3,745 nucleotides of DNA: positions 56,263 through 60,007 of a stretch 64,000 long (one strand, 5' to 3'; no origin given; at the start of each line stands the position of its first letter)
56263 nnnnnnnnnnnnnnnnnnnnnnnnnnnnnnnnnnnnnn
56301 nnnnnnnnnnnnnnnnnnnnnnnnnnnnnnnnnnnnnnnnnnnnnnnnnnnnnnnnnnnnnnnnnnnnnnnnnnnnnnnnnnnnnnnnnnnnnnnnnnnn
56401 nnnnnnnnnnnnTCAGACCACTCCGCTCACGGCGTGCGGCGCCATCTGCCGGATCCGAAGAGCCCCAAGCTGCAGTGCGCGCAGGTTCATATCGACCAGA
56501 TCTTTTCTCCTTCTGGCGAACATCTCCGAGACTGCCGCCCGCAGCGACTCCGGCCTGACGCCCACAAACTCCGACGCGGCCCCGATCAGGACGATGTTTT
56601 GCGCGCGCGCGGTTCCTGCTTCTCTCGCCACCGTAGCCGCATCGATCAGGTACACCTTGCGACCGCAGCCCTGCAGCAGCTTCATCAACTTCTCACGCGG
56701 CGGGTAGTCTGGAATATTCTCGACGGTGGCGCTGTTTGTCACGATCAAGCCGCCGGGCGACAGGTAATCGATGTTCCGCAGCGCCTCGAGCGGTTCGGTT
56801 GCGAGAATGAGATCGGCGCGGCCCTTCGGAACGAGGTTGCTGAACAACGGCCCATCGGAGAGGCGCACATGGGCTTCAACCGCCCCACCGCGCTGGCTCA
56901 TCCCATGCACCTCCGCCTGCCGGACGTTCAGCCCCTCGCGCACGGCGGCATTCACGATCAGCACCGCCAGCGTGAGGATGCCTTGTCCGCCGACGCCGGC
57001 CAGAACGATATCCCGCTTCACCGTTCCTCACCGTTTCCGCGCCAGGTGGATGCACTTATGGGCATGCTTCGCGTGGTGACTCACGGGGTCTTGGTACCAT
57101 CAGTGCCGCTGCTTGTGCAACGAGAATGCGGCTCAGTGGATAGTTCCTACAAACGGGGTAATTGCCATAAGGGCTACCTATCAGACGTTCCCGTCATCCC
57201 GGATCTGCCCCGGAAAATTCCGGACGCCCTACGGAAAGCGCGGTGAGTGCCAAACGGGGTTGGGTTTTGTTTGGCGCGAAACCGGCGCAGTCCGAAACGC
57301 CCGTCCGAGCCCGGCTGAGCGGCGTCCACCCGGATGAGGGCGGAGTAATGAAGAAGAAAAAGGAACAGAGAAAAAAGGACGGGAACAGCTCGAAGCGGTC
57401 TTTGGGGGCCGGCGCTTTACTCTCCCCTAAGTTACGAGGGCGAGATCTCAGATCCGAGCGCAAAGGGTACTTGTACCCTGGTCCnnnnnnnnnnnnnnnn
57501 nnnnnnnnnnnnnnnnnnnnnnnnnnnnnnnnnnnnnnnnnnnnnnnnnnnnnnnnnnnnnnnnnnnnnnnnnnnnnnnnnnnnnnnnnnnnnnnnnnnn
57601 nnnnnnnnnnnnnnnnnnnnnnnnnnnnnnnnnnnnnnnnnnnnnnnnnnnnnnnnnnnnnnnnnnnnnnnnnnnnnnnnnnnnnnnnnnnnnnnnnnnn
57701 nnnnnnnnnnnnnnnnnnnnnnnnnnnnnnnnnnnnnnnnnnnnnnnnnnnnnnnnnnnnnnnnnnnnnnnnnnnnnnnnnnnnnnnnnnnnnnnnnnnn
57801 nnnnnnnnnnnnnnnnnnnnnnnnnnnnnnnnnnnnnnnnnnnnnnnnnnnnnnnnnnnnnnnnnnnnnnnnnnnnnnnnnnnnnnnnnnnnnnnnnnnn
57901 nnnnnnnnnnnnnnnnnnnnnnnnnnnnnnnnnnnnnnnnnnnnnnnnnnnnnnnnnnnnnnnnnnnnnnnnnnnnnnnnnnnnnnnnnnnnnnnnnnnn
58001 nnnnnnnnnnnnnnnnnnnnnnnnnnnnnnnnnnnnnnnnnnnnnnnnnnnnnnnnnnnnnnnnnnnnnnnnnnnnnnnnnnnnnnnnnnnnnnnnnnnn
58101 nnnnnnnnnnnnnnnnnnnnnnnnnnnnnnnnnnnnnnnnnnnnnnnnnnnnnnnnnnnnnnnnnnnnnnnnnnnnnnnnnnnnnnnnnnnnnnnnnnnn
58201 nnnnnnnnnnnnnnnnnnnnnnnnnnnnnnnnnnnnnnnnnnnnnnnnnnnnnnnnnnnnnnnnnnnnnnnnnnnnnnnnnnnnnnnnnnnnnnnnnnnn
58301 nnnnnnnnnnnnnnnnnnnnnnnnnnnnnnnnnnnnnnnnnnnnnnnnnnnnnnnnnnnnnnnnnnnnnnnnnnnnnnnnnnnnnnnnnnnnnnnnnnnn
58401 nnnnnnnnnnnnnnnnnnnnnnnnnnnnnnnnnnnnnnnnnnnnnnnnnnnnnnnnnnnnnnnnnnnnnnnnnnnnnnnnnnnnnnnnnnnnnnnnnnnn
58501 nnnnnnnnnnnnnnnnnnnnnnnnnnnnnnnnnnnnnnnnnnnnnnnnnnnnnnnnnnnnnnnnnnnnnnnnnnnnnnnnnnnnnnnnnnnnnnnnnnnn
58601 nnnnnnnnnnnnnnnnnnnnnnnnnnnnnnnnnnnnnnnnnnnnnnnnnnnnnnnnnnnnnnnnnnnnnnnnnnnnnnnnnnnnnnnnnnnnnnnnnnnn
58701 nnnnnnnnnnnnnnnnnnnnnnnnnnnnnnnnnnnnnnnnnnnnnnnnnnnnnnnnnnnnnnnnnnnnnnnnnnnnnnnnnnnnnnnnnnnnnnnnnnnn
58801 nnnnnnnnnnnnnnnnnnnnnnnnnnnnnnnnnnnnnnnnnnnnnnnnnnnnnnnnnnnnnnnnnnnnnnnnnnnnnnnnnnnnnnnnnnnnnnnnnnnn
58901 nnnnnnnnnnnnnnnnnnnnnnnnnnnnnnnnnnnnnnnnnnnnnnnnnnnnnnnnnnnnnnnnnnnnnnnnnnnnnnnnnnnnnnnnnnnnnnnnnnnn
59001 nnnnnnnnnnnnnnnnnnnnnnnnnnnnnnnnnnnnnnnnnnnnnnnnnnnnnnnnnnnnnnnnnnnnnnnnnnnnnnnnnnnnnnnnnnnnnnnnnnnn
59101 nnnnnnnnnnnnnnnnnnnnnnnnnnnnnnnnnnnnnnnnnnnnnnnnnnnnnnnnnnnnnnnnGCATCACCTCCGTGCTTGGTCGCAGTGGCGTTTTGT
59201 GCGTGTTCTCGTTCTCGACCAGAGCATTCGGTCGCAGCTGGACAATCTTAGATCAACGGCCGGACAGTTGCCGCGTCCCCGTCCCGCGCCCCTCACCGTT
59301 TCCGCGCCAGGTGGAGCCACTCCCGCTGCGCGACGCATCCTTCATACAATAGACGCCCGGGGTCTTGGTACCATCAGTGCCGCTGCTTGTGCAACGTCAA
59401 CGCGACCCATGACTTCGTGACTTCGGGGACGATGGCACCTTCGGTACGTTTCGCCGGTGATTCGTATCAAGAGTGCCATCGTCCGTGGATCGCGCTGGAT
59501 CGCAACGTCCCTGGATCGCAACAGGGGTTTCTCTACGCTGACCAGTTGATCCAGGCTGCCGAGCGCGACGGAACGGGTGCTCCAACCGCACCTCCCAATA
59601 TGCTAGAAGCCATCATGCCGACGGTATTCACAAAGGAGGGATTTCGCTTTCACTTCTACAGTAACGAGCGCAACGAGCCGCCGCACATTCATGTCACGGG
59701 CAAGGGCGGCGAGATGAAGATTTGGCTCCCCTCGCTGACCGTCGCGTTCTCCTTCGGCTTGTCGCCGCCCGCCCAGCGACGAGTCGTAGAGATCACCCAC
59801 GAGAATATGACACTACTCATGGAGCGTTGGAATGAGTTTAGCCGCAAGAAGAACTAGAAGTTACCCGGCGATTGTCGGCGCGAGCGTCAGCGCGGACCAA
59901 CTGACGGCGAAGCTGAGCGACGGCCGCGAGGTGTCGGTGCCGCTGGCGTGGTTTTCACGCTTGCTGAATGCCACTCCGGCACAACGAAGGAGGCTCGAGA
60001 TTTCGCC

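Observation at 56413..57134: iorB-paaK without iorA; the cassette array begins flush against the iorB start codon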

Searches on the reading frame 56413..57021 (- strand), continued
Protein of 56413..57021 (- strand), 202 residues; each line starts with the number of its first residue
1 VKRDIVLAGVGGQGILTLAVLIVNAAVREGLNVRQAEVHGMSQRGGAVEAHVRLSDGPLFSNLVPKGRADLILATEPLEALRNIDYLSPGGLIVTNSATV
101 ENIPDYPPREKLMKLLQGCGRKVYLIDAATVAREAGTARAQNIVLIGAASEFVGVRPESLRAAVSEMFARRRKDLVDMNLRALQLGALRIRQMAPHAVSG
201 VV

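Call 77: search_protein_families(library=pfam, proteins=[L090:3-278:+, L092:1-333:+], max_evalue=0.01)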
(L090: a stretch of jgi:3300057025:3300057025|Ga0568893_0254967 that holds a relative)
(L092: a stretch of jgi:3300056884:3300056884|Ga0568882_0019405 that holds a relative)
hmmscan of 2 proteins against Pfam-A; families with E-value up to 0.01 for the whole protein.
L090:3-278:+ (91 aa): 0 families

L092:1-333:+ (110 aa): 0 families

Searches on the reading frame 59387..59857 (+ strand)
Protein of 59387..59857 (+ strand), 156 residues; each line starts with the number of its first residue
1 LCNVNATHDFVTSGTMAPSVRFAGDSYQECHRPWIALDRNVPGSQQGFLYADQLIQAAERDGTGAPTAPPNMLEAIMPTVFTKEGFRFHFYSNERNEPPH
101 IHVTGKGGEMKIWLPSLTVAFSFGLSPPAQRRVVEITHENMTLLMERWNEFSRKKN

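Call 7: search_protein_families(library=pfam, proteins=[window:59387-59857:+], max_evalue=0.01)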
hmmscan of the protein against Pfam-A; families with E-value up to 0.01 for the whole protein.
window:59387-59857:+ (156 aa): 1 family
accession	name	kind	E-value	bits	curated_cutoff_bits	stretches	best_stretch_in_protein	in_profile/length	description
PF13711.11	DUF4160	-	9e-18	64.7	23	1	85-149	1-65/65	Domain of unknown function (DUF4160)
